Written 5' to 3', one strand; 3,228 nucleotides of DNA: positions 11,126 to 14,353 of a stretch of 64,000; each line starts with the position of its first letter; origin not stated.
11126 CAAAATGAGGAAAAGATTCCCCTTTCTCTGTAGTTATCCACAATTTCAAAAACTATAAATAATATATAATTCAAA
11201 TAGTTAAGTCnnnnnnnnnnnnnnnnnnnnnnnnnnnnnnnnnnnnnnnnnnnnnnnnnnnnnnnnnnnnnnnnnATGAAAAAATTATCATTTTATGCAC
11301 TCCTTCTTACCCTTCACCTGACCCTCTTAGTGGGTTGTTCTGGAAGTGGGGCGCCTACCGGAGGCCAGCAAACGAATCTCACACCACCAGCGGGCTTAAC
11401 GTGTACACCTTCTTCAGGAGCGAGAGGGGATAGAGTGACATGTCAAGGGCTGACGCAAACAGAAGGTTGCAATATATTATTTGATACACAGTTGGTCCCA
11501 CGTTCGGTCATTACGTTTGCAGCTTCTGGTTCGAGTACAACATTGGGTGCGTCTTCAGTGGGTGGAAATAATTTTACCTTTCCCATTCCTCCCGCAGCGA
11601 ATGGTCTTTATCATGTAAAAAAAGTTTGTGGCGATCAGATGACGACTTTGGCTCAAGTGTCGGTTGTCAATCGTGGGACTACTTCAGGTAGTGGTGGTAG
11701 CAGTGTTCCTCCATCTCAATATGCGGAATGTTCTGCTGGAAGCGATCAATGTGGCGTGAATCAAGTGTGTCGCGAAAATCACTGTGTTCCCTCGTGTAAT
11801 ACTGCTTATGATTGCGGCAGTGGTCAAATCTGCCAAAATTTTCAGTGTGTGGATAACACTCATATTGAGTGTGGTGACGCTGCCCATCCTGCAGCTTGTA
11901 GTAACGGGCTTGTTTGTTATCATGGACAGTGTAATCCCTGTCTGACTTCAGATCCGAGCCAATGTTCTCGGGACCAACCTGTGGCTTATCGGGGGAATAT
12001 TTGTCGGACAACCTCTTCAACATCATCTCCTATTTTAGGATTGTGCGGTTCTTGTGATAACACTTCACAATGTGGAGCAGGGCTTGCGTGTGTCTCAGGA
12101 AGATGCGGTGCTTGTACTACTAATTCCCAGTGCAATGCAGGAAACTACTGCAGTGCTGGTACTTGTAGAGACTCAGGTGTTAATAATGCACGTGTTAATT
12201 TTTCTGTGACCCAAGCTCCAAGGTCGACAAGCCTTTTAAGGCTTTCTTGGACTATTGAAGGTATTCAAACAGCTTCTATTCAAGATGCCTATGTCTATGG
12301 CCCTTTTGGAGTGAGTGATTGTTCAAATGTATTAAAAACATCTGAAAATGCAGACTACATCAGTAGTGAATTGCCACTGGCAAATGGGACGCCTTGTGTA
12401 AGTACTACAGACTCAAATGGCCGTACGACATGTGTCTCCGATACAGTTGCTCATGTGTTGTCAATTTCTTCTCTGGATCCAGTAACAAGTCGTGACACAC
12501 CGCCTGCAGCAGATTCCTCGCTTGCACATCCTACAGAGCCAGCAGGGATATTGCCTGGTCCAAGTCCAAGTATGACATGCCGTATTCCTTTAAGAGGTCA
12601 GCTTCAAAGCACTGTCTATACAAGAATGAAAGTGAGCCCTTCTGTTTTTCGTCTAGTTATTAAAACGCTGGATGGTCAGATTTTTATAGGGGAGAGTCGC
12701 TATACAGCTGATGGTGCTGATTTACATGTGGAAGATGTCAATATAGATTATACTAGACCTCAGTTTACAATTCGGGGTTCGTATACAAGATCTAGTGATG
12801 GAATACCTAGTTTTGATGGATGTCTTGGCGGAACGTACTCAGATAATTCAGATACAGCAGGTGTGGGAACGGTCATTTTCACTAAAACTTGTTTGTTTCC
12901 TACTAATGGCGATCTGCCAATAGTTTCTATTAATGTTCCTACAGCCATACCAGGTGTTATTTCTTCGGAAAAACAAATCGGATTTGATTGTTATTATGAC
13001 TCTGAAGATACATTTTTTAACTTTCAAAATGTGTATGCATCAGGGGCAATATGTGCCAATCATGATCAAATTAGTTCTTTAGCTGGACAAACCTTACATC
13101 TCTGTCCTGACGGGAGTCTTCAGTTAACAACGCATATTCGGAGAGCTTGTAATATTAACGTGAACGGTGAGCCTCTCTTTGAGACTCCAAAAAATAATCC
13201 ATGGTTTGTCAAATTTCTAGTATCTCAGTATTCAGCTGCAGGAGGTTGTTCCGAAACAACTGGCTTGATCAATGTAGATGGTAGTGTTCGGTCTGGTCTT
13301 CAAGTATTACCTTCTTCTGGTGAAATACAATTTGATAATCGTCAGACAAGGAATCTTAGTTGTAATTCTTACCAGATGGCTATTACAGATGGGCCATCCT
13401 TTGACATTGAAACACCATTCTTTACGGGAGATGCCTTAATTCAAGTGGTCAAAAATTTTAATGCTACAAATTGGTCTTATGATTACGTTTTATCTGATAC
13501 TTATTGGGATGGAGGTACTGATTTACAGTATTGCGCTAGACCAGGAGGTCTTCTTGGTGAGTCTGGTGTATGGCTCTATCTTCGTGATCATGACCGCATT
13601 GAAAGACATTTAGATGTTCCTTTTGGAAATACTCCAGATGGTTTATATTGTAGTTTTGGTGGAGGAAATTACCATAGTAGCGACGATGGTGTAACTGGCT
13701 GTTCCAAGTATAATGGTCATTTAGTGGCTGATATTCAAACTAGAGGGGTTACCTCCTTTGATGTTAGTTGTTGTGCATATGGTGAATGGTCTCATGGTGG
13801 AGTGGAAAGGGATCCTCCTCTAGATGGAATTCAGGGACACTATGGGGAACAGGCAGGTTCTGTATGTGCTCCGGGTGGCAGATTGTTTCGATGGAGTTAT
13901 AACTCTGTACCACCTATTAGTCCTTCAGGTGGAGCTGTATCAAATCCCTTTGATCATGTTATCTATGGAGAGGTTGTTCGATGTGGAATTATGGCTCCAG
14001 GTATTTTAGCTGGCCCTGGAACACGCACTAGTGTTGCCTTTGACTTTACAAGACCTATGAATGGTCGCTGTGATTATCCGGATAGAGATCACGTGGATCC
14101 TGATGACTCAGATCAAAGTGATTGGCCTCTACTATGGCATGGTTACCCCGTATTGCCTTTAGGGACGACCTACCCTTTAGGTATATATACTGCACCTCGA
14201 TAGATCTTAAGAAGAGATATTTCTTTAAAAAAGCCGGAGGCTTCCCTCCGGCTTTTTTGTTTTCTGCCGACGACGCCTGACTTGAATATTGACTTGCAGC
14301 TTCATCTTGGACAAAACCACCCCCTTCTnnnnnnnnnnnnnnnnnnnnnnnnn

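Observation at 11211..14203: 992-aa cysteine-repeat lipoprotein behind a sigma-54-type promoter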

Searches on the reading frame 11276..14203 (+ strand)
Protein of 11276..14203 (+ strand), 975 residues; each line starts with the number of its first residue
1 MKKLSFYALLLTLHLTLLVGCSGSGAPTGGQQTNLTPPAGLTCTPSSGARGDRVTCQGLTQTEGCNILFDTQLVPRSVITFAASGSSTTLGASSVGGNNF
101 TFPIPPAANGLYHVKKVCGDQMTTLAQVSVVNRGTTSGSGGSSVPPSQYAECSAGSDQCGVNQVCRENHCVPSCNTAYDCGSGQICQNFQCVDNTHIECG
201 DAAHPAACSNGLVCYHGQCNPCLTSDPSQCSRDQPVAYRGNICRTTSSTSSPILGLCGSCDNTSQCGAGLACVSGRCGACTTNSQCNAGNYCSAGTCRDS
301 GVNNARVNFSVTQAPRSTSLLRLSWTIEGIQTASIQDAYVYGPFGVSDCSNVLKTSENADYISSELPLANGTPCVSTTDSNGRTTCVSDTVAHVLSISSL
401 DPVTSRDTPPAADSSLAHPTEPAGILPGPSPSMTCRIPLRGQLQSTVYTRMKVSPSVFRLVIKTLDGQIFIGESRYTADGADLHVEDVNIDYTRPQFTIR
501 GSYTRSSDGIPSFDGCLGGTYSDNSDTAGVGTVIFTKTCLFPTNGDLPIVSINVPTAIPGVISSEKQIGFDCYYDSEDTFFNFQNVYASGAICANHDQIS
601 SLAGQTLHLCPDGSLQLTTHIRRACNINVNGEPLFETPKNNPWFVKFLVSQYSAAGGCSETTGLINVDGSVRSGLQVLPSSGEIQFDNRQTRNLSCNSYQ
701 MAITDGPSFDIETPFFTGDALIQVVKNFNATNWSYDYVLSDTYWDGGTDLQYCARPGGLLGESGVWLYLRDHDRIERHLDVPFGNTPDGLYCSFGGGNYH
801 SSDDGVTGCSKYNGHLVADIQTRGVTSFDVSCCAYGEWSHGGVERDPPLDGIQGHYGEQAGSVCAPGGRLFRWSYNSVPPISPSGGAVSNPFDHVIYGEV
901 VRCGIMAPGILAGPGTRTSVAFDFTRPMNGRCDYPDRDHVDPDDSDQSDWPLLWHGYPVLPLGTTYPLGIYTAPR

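Call 3: search_protein_families(library=pfam, proteins=[window:11276-14203:+], max_evalue=1)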
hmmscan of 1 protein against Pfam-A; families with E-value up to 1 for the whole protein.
window:11276-14203:+ (975 aa): 1 family
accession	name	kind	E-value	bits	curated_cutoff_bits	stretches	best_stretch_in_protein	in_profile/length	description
PF23416.1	DUF7107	-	0.63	10.9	24.6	1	173-219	1-46/48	Domain of unknown function (DUF7107)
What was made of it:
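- On TraA outer-membrane-exchange receptor: No PA14 hit was found (call 3).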

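Call 4: search_protein_families(library=ncbifam, proteins=[window:11276-14203:+], max_evalue=1)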
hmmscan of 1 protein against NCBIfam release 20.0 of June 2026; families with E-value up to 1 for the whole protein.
window:11276-14203:+ (975 aa): 1 family
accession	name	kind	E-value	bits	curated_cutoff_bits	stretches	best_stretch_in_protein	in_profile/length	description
TIGR04201.1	Myxo_Cys_RPT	repeat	0.015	15.4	25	1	277-297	2-22/22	Cys-rich repeat-containing protein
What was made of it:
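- Tried and rejected: Pfam and NCBIfam gave nothing above threshold (calls 3, 4).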

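Call 8: find_homologous_proteins(query=window:11276-14203:+)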
Query window:11276-14203:+ (975 aa): 3 proteins with E <= 0.001 among 8000 candidates.
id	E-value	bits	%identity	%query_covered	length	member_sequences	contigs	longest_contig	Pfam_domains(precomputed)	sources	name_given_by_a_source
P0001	0.0e+0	2294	100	100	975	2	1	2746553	-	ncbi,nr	ncbi:MAG: hypothetical protein IPJ69_10530 [Deltaproteobacteria bacterium]|nr:MAG: hypothetical prot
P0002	0.0e+0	1036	53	100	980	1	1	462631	-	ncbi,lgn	-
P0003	1.5e-132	462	35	98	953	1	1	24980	-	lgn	-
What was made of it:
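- Tried and rejected: The first found 3 proteins (call 8).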

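Call 10: find_encoding_contigs(protein=P0002, flank=6000, max_places=3)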
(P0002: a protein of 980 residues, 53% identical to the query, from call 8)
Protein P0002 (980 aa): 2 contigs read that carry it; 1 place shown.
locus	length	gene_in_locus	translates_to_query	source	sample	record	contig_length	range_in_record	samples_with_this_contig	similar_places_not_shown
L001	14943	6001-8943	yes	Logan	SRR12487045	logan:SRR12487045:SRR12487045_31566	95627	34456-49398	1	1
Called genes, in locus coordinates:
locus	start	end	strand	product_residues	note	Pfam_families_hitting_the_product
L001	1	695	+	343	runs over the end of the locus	PF02562:PhoH, PF13604:AAA_30 (weak), PF13245:AAA_19 (weak)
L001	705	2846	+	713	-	PF07697:7TMR-HDED, PF07698:7TM-7TMR_HD, PF01966:HD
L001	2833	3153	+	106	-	PF02130:YbeY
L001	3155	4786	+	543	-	PF20154:LNT_N, PF00795:CN_hydrolase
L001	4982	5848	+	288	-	PF03462:PCRF, PF00472:RF-1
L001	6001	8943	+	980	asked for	-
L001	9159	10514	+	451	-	PF01336:tRNA_anti-codon, PF00152:tRNA-synt_2, PF01409:tRNA-synt_2d (faint)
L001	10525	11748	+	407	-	PF12704:MacB_PCD (weak), PF02687:FtsX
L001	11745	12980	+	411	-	PF12704:MacB_PCD (weak), PF02687:FtsX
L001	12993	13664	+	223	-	PF00005:ABC_tran, PF13304:AAA_21 (faint)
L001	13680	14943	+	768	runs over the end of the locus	PF07244:POTRA, PF08478:POTRA_1 (faint), PF08479:POTRA_2 (faint), PF07244:POTRA, PF01103:Omp85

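Call 11: find_encoding_contigs(protein=P0003, flank=6000, max_places=3)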
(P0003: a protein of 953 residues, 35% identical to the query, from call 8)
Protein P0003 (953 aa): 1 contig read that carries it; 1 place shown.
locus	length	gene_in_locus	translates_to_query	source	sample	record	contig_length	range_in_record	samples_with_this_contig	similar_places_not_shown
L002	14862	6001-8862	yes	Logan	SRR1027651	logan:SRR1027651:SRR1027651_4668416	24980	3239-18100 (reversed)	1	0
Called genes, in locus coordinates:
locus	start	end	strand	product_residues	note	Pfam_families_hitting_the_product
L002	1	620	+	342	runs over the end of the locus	PF02562:PhoH, PF13245:AAA_19 (weak), PF13604:AAA_30 (weak)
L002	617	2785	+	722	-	PF07697:7TMR-HDED, PF07698:7TM-7TMR_HD, PF01966:HD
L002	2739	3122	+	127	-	PF02130:YbeY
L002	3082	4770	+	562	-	PF20154:LNT_N, PF00795:CN_hydrolase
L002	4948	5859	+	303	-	PF03462:PCRF, PF00472:RF-1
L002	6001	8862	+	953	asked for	-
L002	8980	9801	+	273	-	PF00318:Ribosomal_S2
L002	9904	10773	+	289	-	PF00889:EF_TS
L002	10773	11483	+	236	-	PF00696:AA_kinase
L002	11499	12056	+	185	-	PF01765:RRF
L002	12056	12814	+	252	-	PF01255:Prenyltransf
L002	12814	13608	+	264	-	PF01148:CTP_transf_1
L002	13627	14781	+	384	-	PF02670:DXP_reductoisom, PF08436:DXP_redisom_C, PF13288:DXPR_C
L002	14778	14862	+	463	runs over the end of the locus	PF02163:Peptidase_M50, PF13180:PDZ_2 (weak), PF17820:PDZ_6 (weak), PF00595:PDZ, PF13180:PDZ_2, PF17820:PDZ_6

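Call 19: find_encoding_contigs(protein=P0001, flank=10000, max_places=2)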
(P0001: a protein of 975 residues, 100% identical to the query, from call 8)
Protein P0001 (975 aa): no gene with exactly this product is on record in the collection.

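Call 54: predict_structure(alignment_id=A4)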
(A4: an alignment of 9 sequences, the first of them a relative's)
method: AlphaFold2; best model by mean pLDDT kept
length: 975 residues; sequences in the alignment: 9
mean_pLDDT: 61.8   pTM: 0.42
mean pLDDT of the five models: 61.8, 61.5, 60.3, 58.7, 57.4
residues with pLDDT >= 90: 131; 70-90: 307; 50-70: 183; < 50: 354
segments of 3 or more residues with pLDDT < 50: 1-40, 60-62, 72-78, 82-97, 133-148, 175-183, 195-212, 214-257, 390-430, 716-718, 729-731, 738-806, 838-862, 912-915, 929-931, 933-975
pLDDT, mean of each block of 10 residues (from residue 1): 35 38 28 33 69 66 56 45 37 42 59 64 69 35 36 57 62 53 50 46 41 47 46 36 34 49 75 80 79 81 85 79 90 86 82 75 62 81 72 31 31 29 31 79 84 84 86 84 92 93 79 88 68 89 84 79 88 90 88 79 56 88 95 91 93 72 87 89 93 81 91 60 62 52 33 34 31 28 30 30 48 71 76 61 32 32 57 75 64 74 73 56 62 37 32 25 27 27
secondary structure, 60 per line:
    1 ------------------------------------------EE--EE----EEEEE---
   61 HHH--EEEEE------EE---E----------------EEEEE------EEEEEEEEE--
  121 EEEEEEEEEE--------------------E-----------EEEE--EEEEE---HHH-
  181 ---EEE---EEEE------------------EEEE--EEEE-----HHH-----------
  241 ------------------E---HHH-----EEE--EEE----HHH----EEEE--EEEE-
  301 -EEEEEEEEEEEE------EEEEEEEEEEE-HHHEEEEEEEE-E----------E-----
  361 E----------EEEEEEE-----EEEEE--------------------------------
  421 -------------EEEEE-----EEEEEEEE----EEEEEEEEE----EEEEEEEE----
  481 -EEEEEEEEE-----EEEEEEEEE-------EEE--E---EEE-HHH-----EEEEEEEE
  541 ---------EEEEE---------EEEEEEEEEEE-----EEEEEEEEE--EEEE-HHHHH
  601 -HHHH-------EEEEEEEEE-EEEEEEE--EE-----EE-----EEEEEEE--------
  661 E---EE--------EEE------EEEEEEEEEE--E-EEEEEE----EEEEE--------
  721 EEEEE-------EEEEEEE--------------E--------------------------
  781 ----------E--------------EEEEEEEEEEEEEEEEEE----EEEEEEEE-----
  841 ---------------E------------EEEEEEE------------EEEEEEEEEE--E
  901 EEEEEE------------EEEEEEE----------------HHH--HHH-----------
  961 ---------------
elements in order (helices of 4 or more, strands of 3 or more residues): E53-57 E66-70 E99-103 E110-118 E121-130 E163-166 E169-173 E184-186 E190-193 E212-215 E218-221 E271-273 E276-278 E290-293 E296-299 E302-313 E320-330 E335-342 E372-378 E384-388 E434-438 E444-451 E456-464 E469-476 E482-490 E496-504 E512-514 E521-523 E533-540 E550-554 E564-574 E580-588 E591-594 H596-600 H602-605 E613-621 E623-629 E646-652 E675-677 E684-693 E698-703 E708-712 E721-725 E733-739 E806-823 E828-835 E869-875 E888-897 E900-906 E919-925
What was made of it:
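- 11396..11668 (+): N-terminal four-Cys beta domain (aa 41-131; signature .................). It is the most conserved part among close orthologues. Strands in the model at pLDDT 45-69 (call 54).
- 11726..12172 (+): Six tandem four-cysteine units (aa 151-299), the putative disulfide-bonded stalk. Each confidently modelled unit is a short beta-hairpin (call 54).
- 12173..13480 (+): Chain of beta-sandwich (Ig/MG-like) domains: D1 (aa 300-390), a Pro-rich linker (aa 391-430), then D2-D4 (aa 431-735). AlphaFold2 pLDDT is 75-95 over these domains and about 30 in the linker (call 54).
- On Bacterial alpha-2-macroglobulin: The model is all beta (call 54).
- The model has no alpha-helical thioester domain and is essentially all beta (call 54).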

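Call 56: fold_search(model_id=the predicted structure, library=pdb)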
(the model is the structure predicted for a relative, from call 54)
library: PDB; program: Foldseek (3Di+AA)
matches with E <= 10: 1620; with E <= 0.001: 11
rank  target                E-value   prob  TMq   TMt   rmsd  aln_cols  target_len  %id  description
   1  2pn5_A                9.9e-06  0.92  0.11  0.09  50.3      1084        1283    8  Crystal Structure of TEP1r (released 2007-07-24)
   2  4liq_E                8.4e-05  0.99  0.15  0.24  20.3       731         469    9  Structure of the extracellular domain of human CSF-1 receptor in complex with the Fab fragment of RG7155 (released 2014-06-18)
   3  4lnv_A                1.4e-04  0.63  0.10  0.08  55.6      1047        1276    7  Crystal Structure of TEP1s (released 2013-07-24)
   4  4u4j                  1.6e-04  0.54  0.10  0.08  49.8      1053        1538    8  Crystal structure of Salmonella alpha-2-macroglobulin mutant Y1175G (released 2014-09-17)
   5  6xi3                  1.7e-04  0.93  0.12  0.21  17.1       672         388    8  Crystal structure of tetra-tandem repeat in extending region of large adhesion protein (released 2020-10-14)
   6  8beg_B                1.9e-04  0.84  0.14  0.18  20.8       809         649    8  Structure of Ig-like domains from PrgB (released 2022-11-30)
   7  4fmf_A                1.9e-04  0.98  0.11  0.25  17.0       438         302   10  Crystal structure of human nectin-1 full ectodomain (D1-D3) (released 2012-08-22)
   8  3alp_A                2.0e-04  0.98  0.11  0.25  17.6       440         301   10  Cell adhesion protein (released 2011-02-16)
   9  4ziq                  3.4e-04  0.51  0.10  0.07  48.0      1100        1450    8  Crystal structure of trypsin activated alpha-2-macroglobulin from Escherichia coli. (released 2015-06-10)
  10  6h03_A                7.1e-04  0.35  0.09  0.08  41.0       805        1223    7  OPEN CONFORMATION OF THE MEMBRANE ATTACK COMPLEX (released 2018-12-19)
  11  5i5k_B                9.1e-04  0.80  0.11  0.07  33.2       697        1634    7  Structure of complement C5 in complex with eculizumab (released 2016-03-16)
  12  5i5k_A                1.0e-03  0.60  0.11  0.07  38.7       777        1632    7  Structure of complement C5 in complex with eculizumab (released 2016-03-16)
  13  4frw_B                1.1e-03  0.99  0.10  0.30  12.2       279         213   12  Crystal structure of human nectin-4 extracellular fragment D1-D2 (released 2012-08-22)
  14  4u48                  1.1e-03  0.35  0.10  0.08  50.0      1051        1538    8  Crystal structure of Salmonella alpha-2-macroglobulin (released 2014-09-17)
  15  6tav_D                1.2e-03  0.20  0.07  0.06  49.5      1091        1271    7  Crystal structure of endopeptidase-induced alpha2-macroglobulin (released 2021-05-12)
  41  4e9l                  1.1e-02  0.84  0.14  0.31  11.9       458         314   10  FdeC, a Novel Broadly Conserved Escherichia coli Adhesin Eliciting Protection against Urinary Tract Infections (released 2012-04-25)
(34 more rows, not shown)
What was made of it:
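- On Bacterial alpha-2-macroglobulin: Foldseek matches have TM about 0.1 (call 56).
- Closest known: Multi-Ig-domain surface lipoproteins and adhesins, for example Leptospira Lig proteins. Same: Foldseek matches 6xi3, 8beg and 4e9l (call 56).
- Ig chain: pLDDT is 75-95, with Foldseek matches to TEP/alpha-2-macroglobulin MG domains, adhesin repeats and nectins (calls 54, 56). Structural matches are generic, with TM <= 0.15 (call 56). The top Foldseek matches include TEP1r (E=1e-5) and the alpha-2-macroglobulins of Salmonella and E. coli (call 56). The protein is 975 aa, whereas the matched chains have 1450-1538 residues (call 56). TM-scores are about 0.1, and Ig-domain receptors and adhesins score just as well (call 56).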

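Call 62: list_cluster_members(proteins=[P0001, P0002])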
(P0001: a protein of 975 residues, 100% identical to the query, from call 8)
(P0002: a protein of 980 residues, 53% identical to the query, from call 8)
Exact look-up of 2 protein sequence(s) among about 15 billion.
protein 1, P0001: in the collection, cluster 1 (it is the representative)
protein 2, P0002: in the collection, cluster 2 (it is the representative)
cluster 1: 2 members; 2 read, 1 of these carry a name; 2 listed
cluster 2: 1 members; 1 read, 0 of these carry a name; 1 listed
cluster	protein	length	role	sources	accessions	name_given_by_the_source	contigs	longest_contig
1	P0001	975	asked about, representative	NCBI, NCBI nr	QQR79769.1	MAG: hypothetical protein IPJ69_10530 [Deltaproteobacteria bacterium]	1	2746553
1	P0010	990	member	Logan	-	-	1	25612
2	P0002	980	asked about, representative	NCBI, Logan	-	-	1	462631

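Call 77: find_related_loci(query=A8, collection=metagenome_contigs, flank=3000)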
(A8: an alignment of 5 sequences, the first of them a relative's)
Query A8 (975 aa) in metagenome_contigs; peptide patterns used: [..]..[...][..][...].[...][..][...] (x = any residue, [..] = any of these).
21 stretches matched a pattern, but none encodes a relative of the query by tblastn (E <= 1e-3).

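Call 82: find_encoding_contigs(protein=P0010, flank=4000, max_places=2)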
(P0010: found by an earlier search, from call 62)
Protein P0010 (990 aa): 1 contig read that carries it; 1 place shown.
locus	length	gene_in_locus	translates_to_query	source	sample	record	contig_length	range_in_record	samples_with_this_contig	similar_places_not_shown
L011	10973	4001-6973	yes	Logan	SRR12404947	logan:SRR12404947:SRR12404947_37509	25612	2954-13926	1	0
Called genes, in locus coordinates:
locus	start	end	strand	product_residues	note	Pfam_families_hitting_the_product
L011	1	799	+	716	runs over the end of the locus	PF07697:7TMR-HDED, PF07698:7TM-7TMR_HD, PF01966:HD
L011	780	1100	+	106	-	PF02130:YbeY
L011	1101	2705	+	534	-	PF20154:LNT_N, PF00795:CN_hydrolase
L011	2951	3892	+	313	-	PF03462:PCRF, PF00472:RF-1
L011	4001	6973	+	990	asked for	-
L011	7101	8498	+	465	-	PF01336:tRNA_anti-codon, PF00152:tRNA-synt_2, PF01409:tRNA-synt_2d (faint)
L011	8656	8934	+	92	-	PF01541:GIY-YIG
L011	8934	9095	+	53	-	-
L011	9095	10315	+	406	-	PF12704:MacB_PCD (weak), PF02687:FtsX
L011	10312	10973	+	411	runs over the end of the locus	PF12704:MacB_PCD (weak), PF02687:FtsX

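Call 87: search_protein_families(library=pfam, alignment_id=A4, max_evalue=0.1)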
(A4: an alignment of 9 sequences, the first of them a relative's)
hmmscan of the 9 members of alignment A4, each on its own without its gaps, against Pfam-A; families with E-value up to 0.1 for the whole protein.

A. member 1, P0001 (975 aa): 0 families

B. families by the number of members that match (of 9 scanned): 3 families
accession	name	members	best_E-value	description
PF23416.1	DUF7107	2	0.00023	Domain of unknown function (DUF7107)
PF02412.23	TSP_3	1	0.0017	Thrombospondin type 3 repeat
PF01683.23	EB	1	0.052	EB module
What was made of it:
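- Closest known: Multi-Ig-domain surface lipoproteins and adhesins, for example Leptospira Lig proteins. Different: There is no sequence membership in Big_1, Big_2, Big_5 or any other Ig-like Pfam family (calls 3, 87).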

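Call 88: search_protein_families(library=ncbifam, alignment_id=A4, max_evalue=0.1)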
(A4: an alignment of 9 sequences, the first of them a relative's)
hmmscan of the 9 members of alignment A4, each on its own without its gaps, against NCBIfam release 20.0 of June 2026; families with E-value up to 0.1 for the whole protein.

A. member 1, P0001 (975 aa): 1 family
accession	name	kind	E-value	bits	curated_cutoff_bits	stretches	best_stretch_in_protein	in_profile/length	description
TIGR04201.1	Myxo_Cys_RPT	repeat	0.015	15.4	25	1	277-297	2-22/22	Cys-rich repeat-containing protein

B. families by the number of members that match (of 9 scanned): 3 families
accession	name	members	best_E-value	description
TIGR04201.1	Myxo_Cys_RPT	2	0.00021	Cys-rich repeat-containing protein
NF053612.1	anchor_PA1041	1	7.3e-05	PA1041 family peptidoglycan-binding anchor lipoprotein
NF033763.1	exchanger_TraB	1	0.083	outer membrane exchange protein TraB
